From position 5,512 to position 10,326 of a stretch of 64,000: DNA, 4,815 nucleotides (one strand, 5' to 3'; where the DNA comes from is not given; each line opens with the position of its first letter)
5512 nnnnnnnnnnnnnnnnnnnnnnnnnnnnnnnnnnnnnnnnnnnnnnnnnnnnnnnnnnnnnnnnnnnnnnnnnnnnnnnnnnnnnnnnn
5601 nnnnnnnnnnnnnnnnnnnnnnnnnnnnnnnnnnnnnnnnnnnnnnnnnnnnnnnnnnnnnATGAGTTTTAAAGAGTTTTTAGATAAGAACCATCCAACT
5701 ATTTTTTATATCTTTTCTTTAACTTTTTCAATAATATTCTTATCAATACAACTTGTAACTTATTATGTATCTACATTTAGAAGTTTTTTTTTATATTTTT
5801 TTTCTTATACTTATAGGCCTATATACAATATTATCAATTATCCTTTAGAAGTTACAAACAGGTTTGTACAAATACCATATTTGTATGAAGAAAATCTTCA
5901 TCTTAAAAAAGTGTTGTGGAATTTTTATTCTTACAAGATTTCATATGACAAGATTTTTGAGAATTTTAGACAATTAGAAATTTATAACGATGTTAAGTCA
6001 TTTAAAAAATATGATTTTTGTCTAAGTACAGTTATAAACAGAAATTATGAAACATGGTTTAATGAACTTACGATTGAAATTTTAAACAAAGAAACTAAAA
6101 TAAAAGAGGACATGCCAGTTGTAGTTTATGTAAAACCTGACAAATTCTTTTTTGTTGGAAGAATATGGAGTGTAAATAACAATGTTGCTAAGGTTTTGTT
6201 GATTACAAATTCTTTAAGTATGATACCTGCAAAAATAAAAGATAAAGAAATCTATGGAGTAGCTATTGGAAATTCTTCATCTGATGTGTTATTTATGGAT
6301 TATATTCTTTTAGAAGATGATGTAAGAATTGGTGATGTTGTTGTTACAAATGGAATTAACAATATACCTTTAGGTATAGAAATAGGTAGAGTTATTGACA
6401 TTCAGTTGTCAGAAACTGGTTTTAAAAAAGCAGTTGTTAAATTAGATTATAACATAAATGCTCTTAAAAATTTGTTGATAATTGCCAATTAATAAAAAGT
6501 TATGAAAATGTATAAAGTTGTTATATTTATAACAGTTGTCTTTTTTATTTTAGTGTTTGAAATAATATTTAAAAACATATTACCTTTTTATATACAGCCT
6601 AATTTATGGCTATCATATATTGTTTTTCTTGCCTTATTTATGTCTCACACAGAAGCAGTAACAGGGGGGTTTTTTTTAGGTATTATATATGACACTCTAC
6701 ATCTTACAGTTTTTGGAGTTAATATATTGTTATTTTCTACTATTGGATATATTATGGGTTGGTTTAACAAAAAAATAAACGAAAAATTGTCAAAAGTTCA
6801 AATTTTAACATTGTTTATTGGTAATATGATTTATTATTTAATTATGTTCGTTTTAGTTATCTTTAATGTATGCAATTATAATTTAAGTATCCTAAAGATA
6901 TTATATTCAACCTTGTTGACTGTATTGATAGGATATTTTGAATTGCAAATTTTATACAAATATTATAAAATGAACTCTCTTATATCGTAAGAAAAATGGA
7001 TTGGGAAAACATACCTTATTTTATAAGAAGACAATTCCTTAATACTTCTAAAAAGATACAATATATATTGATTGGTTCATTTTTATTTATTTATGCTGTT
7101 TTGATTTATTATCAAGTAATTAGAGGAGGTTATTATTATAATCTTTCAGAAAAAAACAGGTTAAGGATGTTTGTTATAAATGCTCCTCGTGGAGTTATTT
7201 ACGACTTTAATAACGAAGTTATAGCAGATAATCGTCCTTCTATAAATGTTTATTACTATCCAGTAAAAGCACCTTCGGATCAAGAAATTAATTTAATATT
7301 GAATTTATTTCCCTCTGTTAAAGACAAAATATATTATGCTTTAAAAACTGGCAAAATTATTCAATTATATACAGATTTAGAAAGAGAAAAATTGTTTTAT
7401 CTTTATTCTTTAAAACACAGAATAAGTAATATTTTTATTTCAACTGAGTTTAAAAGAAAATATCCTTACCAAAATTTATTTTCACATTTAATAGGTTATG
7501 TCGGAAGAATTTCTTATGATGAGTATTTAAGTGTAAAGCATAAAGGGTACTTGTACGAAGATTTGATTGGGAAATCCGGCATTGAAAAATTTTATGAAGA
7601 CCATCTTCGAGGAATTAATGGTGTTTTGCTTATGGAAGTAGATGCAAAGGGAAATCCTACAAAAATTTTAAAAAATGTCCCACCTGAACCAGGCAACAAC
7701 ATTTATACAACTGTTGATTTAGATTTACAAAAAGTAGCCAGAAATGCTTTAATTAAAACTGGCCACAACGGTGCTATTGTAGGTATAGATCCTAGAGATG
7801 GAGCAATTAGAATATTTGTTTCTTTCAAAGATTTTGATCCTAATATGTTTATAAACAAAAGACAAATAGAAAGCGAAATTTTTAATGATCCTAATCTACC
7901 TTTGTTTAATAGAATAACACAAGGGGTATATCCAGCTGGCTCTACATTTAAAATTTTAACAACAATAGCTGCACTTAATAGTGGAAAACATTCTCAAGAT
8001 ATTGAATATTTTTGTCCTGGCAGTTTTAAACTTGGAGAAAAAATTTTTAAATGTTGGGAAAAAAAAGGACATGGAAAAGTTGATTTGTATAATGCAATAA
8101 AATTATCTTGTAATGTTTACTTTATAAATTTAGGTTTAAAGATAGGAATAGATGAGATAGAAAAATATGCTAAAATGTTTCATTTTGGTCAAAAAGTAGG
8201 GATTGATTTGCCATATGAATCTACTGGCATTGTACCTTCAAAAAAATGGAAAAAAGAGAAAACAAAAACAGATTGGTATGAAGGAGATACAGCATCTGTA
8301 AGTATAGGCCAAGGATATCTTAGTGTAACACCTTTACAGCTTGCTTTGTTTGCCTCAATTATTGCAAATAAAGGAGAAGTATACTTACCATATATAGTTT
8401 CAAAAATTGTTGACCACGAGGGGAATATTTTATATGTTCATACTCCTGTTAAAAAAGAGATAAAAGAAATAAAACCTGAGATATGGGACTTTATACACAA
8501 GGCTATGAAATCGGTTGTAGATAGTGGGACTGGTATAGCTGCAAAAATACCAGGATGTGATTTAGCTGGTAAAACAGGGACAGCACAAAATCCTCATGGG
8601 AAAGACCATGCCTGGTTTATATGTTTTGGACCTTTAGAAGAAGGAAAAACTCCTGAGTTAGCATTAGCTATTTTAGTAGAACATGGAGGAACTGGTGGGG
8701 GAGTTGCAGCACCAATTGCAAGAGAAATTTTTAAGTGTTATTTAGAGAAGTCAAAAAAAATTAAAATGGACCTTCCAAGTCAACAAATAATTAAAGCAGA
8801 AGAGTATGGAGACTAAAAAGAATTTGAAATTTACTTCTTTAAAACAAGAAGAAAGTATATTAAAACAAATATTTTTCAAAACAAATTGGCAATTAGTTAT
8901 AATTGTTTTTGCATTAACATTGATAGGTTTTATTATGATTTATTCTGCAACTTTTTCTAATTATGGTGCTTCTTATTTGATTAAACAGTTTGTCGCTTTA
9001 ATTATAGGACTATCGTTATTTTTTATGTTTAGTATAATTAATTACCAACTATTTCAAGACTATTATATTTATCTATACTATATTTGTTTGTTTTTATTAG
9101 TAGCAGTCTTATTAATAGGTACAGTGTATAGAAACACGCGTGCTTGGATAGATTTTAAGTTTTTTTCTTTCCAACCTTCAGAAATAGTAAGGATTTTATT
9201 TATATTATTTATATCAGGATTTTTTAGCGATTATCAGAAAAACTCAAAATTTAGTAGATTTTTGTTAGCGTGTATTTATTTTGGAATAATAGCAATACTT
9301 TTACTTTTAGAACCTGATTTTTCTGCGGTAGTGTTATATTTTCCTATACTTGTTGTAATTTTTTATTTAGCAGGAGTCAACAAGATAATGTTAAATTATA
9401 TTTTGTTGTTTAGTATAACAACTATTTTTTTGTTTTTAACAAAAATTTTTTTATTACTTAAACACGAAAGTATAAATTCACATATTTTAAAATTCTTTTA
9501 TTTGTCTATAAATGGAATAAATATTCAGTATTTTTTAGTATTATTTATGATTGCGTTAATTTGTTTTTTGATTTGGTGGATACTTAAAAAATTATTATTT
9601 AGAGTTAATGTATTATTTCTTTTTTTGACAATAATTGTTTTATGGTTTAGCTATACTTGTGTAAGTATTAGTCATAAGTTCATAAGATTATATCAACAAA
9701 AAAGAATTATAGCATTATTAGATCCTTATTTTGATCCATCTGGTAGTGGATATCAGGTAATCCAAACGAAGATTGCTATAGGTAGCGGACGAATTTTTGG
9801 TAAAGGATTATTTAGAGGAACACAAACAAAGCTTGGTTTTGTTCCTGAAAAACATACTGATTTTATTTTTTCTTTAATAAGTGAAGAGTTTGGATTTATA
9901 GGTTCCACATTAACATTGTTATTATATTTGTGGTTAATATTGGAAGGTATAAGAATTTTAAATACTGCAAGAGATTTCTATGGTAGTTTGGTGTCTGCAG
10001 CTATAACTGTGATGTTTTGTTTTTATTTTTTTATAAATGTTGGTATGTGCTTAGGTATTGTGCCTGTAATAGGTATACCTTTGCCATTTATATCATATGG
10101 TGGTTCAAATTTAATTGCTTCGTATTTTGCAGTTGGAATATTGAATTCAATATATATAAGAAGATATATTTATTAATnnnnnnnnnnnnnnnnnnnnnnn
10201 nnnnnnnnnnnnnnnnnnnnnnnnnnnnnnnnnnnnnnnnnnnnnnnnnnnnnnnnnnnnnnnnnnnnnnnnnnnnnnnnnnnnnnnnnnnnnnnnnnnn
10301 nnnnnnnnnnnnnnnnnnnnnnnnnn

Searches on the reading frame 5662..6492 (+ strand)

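Call 39: search_protein_families(library=pfam, proteins=[window:5662-6492:+], max_evalue=0.00001)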
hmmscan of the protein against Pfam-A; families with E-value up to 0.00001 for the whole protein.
window:5662-6492:+ (276 aa): 1 family
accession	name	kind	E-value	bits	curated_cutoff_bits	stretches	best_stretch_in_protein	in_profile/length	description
PF04085.20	MreC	-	4.1e-25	88.7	28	1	124-274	1-146/147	Rod shape-determining protein MreC, barrel core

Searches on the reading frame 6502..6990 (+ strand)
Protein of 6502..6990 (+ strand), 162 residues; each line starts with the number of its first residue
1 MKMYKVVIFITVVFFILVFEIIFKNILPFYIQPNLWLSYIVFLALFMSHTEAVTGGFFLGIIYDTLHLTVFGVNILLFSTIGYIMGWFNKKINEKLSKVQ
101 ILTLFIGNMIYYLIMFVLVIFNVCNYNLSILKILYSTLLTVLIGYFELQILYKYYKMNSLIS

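Call 39: search_protein_families(library=pfam, proteins=[window:6502-6990:+], max_evalue=0.00001)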
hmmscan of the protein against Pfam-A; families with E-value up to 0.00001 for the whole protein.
window:6502-6990:+ (162 aa): 1 family
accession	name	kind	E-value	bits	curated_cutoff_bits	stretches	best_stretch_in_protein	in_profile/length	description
PF04093.17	MreD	-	1.7e-08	35.1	24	1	3-142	4-150/158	rod shape-determining protein MreD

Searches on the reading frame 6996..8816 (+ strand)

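Call 39: search_protein_families(library=pfam, proteins=[window:6996-8816:+], max_evalue=0.00001)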
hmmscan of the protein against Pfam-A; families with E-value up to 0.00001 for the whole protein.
window:6996-8816:+ (606 aa): 2 families
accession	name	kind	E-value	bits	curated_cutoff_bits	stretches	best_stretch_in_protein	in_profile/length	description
PF00905.27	Transpeptidase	-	7.4e-67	226.1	22.1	1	259-580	1-299/299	Penicillin binding protein transpeptidase domain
PF03717.20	PBP_dimer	-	6.3e-36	124.9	24.4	1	61-223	2-177/180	Penicillin-binding Protein dimerisation domain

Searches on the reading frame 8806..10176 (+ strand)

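Call 39: search_protein_families(library=pfam, proteins=[window:8806-10176:+], max_evalue=0.00001)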
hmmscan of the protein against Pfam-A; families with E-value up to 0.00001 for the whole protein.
window:8806-10176:+ (456 aa): 1 family
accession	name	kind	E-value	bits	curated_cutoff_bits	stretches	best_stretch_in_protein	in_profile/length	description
PF01098.24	FTSW_RODA_SPOVE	-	7.3e-85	285.5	26.4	2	255-450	159-351/356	Cell cycle protein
